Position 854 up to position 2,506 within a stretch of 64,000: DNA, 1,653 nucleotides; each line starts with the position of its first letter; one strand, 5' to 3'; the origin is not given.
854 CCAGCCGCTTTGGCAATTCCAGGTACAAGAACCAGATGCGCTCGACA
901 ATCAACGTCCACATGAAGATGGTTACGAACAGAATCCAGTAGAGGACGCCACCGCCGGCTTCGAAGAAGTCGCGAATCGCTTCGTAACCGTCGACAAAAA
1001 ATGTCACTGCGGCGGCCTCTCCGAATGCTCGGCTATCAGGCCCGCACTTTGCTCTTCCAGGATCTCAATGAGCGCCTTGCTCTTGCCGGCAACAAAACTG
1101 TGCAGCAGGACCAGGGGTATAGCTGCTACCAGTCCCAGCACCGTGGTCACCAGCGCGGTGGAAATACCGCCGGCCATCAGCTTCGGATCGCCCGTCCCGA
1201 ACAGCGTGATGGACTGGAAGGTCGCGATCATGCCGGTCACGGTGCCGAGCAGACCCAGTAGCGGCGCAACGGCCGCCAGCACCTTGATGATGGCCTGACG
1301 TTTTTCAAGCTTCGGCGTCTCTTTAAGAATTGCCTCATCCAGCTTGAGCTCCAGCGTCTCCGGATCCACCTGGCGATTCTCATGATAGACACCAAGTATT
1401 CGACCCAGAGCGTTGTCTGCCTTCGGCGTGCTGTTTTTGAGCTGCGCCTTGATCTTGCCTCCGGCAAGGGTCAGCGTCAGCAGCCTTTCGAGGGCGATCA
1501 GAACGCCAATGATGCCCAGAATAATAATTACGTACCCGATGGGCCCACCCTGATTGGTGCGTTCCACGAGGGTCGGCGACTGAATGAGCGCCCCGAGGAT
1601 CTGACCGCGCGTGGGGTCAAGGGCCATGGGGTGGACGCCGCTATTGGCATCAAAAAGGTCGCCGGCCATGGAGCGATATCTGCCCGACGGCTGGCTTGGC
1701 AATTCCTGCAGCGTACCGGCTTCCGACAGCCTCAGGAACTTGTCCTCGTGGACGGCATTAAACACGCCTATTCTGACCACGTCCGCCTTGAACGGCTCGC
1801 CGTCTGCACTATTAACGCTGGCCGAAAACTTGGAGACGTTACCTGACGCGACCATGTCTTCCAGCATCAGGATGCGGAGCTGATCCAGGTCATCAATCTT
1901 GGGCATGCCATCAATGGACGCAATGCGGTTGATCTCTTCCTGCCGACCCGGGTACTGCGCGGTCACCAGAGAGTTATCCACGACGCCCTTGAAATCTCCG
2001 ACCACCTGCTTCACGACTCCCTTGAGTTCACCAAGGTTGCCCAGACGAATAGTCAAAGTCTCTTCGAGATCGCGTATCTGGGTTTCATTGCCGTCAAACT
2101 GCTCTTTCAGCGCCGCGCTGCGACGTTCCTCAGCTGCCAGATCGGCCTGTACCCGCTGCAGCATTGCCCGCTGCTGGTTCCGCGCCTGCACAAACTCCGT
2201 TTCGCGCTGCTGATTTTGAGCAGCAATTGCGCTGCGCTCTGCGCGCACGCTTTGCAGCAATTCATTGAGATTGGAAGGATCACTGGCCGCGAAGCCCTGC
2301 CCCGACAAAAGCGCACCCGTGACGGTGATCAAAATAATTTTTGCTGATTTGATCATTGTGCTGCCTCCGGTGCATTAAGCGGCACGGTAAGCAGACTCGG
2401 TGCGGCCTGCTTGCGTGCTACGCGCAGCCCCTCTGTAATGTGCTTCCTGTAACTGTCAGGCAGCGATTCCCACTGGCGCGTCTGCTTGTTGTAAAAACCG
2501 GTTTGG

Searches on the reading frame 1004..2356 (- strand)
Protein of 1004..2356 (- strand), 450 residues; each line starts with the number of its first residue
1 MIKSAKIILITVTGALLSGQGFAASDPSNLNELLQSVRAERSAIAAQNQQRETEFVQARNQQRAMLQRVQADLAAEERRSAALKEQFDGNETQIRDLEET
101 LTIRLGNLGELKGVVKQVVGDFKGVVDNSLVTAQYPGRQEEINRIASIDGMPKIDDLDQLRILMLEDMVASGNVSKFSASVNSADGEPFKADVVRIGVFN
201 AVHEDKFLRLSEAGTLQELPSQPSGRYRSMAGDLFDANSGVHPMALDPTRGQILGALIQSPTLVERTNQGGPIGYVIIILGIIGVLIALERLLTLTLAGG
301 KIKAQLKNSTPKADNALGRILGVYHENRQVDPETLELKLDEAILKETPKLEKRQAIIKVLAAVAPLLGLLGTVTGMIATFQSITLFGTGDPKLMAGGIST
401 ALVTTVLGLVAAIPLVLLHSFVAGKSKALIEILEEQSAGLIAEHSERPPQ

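Call 68: search_protein_families(library=pfam, proteins=[window:1004-2356:-], max_evalue=0.00001)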
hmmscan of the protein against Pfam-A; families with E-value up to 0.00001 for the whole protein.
window:1004-2356:- (450 aa): 1 family
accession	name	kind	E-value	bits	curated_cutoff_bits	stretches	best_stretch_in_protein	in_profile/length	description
PF01618.21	MotA_ExbB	-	6.4e-31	107.2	22.9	1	327-434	19-126/127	MotA/TolQ/ExbB proton channel family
